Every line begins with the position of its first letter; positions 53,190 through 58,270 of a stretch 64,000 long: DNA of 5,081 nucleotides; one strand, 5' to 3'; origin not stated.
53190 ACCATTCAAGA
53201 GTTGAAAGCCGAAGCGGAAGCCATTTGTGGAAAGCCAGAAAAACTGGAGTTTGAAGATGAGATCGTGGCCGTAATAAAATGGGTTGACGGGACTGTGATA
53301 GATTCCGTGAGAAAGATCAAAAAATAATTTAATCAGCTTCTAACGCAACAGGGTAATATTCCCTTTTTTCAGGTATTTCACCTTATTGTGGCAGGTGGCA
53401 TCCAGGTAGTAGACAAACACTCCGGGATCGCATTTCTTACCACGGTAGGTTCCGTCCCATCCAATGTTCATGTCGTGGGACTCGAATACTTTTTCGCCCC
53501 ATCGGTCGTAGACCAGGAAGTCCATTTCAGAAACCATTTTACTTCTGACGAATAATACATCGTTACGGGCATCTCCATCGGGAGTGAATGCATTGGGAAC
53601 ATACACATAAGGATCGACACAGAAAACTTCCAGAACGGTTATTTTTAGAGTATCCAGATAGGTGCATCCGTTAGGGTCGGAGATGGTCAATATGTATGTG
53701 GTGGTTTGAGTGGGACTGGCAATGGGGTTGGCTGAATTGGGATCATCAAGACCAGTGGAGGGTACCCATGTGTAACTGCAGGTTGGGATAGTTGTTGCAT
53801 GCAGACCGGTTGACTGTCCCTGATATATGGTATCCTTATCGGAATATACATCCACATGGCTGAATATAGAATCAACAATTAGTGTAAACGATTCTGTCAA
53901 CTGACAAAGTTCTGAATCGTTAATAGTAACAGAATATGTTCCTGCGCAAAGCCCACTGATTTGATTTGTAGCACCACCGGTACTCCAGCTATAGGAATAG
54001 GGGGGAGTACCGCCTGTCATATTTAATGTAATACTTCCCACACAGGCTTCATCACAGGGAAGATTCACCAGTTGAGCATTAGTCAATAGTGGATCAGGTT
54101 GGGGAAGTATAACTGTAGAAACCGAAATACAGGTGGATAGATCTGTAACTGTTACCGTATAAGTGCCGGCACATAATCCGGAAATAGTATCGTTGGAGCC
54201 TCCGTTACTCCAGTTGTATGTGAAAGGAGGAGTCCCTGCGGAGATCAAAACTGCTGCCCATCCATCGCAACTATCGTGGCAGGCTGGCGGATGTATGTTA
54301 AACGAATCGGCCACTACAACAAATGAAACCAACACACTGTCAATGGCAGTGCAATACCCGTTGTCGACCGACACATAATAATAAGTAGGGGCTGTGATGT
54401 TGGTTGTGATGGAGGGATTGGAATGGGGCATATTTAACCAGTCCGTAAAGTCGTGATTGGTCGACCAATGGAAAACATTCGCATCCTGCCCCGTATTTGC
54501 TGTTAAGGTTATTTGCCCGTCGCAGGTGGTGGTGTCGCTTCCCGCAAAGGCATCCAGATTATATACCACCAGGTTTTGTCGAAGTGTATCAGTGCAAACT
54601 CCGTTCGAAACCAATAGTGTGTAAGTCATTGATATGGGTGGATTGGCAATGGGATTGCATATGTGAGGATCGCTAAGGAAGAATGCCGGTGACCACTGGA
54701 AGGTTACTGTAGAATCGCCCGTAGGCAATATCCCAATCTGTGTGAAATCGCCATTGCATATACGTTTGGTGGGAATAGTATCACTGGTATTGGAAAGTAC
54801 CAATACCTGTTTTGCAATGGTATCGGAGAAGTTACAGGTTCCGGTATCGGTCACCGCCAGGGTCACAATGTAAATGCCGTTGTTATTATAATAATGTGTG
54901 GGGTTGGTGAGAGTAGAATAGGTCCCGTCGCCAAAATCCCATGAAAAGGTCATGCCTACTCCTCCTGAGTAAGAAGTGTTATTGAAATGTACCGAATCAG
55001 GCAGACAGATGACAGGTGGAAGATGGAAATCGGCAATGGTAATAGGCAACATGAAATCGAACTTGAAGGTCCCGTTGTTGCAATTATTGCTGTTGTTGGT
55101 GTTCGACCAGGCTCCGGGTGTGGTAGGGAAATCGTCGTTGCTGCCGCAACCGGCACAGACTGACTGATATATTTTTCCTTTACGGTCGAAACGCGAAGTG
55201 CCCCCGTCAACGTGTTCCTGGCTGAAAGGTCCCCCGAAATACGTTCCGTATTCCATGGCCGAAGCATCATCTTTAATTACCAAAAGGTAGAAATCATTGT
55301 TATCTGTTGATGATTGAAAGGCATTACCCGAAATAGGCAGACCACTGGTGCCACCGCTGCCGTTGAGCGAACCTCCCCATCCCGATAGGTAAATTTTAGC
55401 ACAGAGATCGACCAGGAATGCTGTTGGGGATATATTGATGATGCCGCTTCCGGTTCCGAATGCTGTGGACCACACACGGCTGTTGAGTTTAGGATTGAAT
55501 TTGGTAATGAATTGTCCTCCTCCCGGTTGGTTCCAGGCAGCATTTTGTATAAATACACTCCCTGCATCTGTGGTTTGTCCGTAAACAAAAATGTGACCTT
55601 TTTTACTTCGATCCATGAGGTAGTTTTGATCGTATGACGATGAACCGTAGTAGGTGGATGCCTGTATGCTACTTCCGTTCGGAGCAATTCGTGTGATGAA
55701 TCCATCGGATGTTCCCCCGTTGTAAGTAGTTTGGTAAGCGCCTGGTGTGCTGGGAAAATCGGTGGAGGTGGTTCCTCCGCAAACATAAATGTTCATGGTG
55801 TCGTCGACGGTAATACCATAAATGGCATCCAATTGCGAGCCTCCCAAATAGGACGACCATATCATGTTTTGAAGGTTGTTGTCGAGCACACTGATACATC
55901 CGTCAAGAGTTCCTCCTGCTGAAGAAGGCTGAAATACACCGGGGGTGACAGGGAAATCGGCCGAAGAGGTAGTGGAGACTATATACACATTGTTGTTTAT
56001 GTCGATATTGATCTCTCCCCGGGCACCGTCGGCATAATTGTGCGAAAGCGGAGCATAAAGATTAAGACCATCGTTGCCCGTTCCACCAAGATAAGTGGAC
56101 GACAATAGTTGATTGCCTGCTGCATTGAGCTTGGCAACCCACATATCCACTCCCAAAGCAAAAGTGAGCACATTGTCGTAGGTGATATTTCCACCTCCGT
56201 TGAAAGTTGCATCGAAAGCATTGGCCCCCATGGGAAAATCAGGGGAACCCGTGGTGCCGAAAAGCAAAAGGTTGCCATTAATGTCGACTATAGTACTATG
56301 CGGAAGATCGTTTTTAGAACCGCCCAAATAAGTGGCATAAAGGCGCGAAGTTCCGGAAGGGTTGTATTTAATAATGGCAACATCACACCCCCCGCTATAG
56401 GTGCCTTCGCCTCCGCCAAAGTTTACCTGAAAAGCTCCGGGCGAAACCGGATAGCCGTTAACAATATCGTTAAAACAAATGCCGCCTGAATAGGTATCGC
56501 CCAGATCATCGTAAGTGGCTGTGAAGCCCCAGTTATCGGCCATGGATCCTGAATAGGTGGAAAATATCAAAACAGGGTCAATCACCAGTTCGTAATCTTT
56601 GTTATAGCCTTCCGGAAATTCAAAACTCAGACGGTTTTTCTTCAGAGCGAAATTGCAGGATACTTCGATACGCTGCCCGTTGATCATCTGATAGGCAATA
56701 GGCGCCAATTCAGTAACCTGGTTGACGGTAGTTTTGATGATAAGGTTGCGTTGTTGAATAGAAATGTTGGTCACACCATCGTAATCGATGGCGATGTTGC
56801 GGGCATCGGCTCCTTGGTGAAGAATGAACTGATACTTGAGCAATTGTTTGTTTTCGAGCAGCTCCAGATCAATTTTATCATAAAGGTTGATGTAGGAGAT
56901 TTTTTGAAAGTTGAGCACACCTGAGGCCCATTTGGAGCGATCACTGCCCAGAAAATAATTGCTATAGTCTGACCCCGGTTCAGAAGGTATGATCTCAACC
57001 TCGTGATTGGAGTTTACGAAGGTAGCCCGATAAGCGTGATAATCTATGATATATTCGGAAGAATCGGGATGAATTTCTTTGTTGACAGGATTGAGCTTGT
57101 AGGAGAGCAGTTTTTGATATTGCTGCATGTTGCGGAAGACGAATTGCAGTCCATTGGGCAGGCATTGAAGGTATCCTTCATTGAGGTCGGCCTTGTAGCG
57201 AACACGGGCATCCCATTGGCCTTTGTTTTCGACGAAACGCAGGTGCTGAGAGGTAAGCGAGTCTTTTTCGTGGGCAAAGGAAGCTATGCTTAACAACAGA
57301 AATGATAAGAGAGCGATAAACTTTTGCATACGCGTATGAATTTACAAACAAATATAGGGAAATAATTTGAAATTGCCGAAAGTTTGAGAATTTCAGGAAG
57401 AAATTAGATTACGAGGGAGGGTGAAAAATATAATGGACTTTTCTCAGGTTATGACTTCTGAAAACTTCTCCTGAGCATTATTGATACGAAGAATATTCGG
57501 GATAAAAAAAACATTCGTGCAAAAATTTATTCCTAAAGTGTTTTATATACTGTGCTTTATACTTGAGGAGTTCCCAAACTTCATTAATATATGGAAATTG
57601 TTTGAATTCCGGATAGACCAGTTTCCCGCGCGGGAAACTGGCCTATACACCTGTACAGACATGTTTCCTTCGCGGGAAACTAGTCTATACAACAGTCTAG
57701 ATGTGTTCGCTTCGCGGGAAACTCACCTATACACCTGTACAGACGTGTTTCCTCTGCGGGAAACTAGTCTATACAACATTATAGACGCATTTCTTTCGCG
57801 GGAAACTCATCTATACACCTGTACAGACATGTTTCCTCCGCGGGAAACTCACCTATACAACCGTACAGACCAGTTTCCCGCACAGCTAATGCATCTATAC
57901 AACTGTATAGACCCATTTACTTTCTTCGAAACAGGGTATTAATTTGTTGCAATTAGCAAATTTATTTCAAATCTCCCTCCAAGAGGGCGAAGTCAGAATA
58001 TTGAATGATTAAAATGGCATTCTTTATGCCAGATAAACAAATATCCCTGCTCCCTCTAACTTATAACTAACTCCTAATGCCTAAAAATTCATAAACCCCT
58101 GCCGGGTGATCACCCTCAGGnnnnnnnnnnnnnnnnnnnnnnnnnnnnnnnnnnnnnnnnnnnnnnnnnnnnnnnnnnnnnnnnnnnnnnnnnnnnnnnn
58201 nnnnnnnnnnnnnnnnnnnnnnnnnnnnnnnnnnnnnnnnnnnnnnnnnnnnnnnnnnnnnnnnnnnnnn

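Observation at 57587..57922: Array of two different palindromes alternating every 21 bp, upstream of the giant T9SS adhesin gene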

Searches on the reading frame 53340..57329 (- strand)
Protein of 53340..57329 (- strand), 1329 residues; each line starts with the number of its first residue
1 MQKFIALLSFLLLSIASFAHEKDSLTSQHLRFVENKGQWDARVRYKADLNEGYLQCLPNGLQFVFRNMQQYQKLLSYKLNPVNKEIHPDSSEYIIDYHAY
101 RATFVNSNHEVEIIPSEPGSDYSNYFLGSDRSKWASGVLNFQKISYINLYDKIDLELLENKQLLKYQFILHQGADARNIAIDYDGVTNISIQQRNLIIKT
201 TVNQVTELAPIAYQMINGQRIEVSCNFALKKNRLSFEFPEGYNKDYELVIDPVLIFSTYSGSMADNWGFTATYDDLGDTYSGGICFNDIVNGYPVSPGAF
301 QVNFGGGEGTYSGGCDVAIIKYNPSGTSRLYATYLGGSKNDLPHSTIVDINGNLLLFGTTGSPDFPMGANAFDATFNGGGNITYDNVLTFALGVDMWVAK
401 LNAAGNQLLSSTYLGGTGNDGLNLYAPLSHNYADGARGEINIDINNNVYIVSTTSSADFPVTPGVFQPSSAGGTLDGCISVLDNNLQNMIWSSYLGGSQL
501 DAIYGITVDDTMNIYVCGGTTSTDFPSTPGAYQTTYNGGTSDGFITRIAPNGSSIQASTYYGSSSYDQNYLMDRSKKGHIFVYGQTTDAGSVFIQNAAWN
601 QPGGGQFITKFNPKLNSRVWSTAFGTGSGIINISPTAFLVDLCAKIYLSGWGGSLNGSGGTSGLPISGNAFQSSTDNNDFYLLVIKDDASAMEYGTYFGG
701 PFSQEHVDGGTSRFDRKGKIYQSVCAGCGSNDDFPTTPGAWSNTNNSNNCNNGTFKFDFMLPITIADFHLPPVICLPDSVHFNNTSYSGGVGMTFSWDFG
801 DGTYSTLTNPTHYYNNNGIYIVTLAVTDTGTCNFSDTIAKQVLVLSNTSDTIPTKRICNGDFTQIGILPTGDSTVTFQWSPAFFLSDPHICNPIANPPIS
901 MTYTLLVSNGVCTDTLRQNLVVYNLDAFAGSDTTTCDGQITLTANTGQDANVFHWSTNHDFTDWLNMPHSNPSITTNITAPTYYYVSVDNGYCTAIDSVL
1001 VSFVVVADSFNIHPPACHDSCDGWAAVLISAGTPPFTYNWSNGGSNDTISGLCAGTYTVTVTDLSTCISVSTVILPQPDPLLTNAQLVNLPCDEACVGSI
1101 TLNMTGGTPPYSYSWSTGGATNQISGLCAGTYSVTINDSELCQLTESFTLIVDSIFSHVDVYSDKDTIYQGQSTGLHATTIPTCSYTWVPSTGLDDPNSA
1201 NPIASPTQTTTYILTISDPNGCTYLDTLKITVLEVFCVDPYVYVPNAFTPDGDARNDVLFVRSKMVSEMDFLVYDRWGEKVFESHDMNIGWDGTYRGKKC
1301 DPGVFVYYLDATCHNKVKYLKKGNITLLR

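Call 14: search_protein_families(library=pfam, proteins=[window:53340-57329:-], max_evalue=0.01)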
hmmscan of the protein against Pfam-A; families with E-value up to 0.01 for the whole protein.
window:53340-57329:- (1329 aa): 6 families
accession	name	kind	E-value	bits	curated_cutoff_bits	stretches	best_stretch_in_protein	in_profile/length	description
PF25778.1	DUF7948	-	1.8e-66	224.7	27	1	32-253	1-214/214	Domain of unknown function (DUF7948)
PF13573.12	SprB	-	5.4e-15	55.2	28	2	1098-1119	15-36/37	SprB repeat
PF13585.12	CHU_C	-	8.9e-15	55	27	1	1244-1326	3-85/86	CHU_C Type IX secretion signal domain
PF18911.6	PKD_4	-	2.2e-13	50.5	27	1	773-838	13-81/85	PKD domain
PF06739.17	SBBP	-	3.5e-10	40.1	20.5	1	490-526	1-38/38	Beta-propeller repeat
PF00801.26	PKD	-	1.3e-07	31.9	23.5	1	774-829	11-68/80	PKD domain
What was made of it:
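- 53340..57329 (-): Downstream gene: a 1329-aa T9SS cargo adhesin (DUF7948, SBBP, PKD, SprB repeats, CHU_C sorting domain). Pfam (call 14).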

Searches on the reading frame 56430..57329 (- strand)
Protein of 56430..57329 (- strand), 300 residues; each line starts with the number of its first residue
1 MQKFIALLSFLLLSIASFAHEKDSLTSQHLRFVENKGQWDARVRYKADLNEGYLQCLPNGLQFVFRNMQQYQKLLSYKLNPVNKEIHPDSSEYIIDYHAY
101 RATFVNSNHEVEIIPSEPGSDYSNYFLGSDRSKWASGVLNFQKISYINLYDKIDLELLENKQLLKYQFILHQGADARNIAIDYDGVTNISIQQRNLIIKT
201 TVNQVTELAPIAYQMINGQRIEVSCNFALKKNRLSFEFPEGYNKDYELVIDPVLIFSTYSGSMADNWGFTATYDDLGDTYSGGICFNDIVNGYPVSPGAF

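Call 42: find_related_loci(query=window:56430-57329:-, collection=genome_contigs, flank=2500)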
Query window:56430-57329:- (300 aa) in genome_contigs; peptide patterns used: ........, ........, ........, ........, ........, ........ (x = any residue, [..] = any of these).
599 stretches matched a pattern (row limit reached: there are more); 532 encode a relative of the query (tblastn E <= 1e-3); the best 80 are kept; 80 distinct loci.
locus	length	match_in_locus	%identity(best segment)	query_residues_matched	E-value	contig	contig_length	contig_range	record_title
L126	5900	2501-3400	67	1-300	1e-141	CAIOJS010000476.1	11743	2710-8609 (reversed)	uncultured bacterium isolate AlinenLipids_bin-6511 genome assembly, contig: bin-6511:476/558, whole genome shotgun seque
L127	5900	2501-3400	65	1-300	7e-137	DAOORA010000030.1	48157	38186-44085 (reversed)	MAG TPA_asm: Bacteroidales bacterium isolate AMR_MDS_2557 NODE_814_length_48157_cov_24.321899, whole genome shotgun sequ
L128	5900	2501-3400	64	1-300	9e-135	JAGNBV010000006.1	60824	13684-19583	MAG: Bacteroidales bacterium isolate Go_SlDig_bin_165 Go_SlDig_1207_length_60824_cov_13.710562, whole genome shotgun seq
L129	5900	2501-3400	66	1-300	2e-132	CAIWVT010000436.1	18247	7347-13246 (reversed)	uncultured bacterium isolate KR_bin-2776 genome assembly, contig: bin-2776:436/679, whole genome shotgun sequence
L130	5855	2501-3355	42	3-300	1e-73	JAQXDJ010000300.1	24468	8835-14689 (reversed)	MAG: Vicingaceae bacterium isolate cluster4_bin.65 k119_852138, whole genome shotgun sequence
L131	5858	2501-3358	39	1-300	7e-73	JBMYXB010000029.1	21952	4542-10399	MAG: Vicingaceae bacterium isolate ME_XS_2210_bin_25 ME_XS_2210_bin_25_28, whole genome shotgun sequence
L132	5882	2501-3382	44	1-300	4e-73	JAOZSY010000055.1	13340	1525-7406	MAG: Bacteroidales bacterium isolate GMC7.concoct.166 GMC7_1964_length_13340_cov_7.444185, whole genome shotgun sequence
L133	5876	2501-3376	40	4-300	6e-73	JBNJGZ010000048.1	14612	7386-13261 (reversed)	MAG: Bacteroidota bacterium isolate Y22_30dBSd2.bin.61 NODE_2273_length_14612_cov_21.907600, whole genome shotgun sequen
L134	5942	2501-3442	40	1-300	6e-72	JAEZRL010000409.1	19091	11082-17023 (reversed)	MAG: Bacteroidetes bacterium isolate OH_PBB_138 k127_748601, whole genome shotgun sequence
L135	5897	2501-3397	40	1-300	3e-71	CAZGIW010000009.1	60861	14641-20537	MAG TPA_asm: uncultured Bacteroidales bacterium isolate SRP241326_co1_354 genome assembly, contig: NODE_856_length_60861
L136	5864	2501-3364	43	3-300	1e-71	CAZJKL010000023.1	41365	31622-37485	MAG TPA_asm: uncultured Bacteroidales bacterium isolate binchicken_co113_124 genome assembly, contig: NODE_1039_length_4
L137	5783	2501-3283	45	32-300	7e-71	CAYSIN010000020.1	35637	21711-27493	MAG TPA_asm: uncultured Bacteroidales bacterium isolate binchicken_co20_354 genome assembly, contig: NODE_2605_length_35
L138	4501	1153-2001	43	4-300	4e-70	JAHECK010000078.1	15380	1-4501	MAG: Flavobacteriales bacterium isolate Ww168 NODE_7767_length_15380_cov_2.847238, whole genome shotgun sequence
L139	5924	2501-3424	39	1-300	1e-69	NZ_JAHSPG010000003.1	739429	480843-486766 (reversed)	Pinibacter aurantiacus strain MAH-26 platanus_K_17_124_3, whole genome shotgun sequence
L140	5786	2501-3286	44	32-300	1e-69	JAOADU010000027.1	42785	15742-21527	MAG: Bacteroidales bacterium isolate SKW241 k141_352374, whole genome shotgun sequence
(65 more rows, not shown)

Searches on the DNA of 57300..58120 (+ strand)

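Call 47: search_rna_families(source=window, start=57300, end=58120, threshold=evalue, max_evalue=1)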
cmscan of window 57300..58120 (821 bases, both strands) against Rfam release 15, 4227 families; matches with E-value up to 1: 6.
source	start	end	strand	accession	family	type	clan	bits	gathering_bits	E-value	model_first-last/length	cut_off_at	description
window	57609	57692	-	RF03878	mir-B6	Gene; miRNA;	-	32.8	89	0.02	1-83/83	no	mir-B6 microRNA precursor family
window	57609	57692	+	RF03878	mir-B6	Gene; miRNA;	-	27.2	89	0.27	1-83/83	no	mir-B6 microRNA precursor family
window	57737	57900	-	RF04206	MIR9555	Gene; miRNA;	-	22.9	119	0.2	1-137/137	no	MIR9555 microRNA precursor family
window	57513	57641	+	RF00628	RgsA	Gene; sRNA;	-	19.9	88.4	0.016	1-194/194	no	RgsA sRNA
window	57808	57872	-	RF03644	mir-2064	Gene; miRNA;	-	19.2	100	0.26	1-70/70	no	mir-2064 microRNA precursor family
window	57623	57678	-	RF03630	mir-2818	Gene; miRNA;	-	18.4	90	0.77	1-60/60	no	mir-2818 microRNA precursor family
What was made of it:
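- On Known structured RNA (Rfam 15): The only hits are generic miRNA-hairpin and sRNA matches at 18-33 bits against cutoffs of 88-119 (call 47).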

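Call 48: search_dna_similar(query=window:57330-58080:+, collection=plasmids, mode=distant, max_evalue=0.01, max_rows=10)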
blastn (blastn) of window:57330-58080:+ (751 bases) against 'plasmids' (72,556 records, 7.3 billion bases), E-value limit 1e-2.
No match.

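Call 49: search_dna_similar(query=window:57330-58080:+, collection=phages, mode=distant, max_evalue=0.01, max_rows=10)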
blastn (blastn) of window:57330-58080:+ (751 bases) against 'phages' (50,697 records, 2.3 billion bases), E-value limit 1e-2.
No match.
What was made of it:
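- On Plasmid centromere (sopC-like) or iteron array: There is no plasmid or phage match (calls 48-49).
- Closest known: sopC centromere of plasmid F and similar partition-site or iteron arrays. Different: There is no plasmid or phage similarity (calls 48-49).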

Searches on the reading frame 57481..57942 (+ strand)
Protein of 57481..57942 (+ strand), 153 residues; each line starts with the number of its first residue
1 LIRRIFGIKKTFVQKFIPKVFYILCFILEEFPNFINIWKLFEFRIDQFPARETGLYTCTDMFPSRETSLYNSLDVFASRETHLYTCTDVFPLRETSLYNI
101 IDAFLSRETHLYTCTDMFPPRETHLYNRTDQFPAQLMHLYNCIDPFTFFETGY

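Call 14: search_protein_families(library=pfam, proteins=[window:57481-57942:+], max_evalue=0.01)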
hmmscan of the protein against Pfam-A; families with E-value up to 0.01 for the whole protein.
window:57481-57942:+ (153 aa): 1 family
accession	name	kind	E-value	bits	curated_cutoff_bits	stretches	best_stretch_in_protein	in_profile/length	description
PF22013.1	PG_1098_Fer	-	0.00028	21.1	27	0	105-118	27-43/44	PG_1098 ferredoxin-like domain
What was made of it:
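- On Protein-coding repeat (14-aa frame, ORF 57481-57942): The only Pfam hit is sub-threshold: PF22013, 21 bits against a cutoff of 27 (call 14).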

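Call 54: find_homologous_proteins(query=window:57481-57939:+, max_evalue=0.01)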
Query window:57481-57939:+: 74 candidates shared short words with the query, none scored E <= 0.01.
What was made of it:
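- A translated search found no other copy called as an ORF anywhere (call 54).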
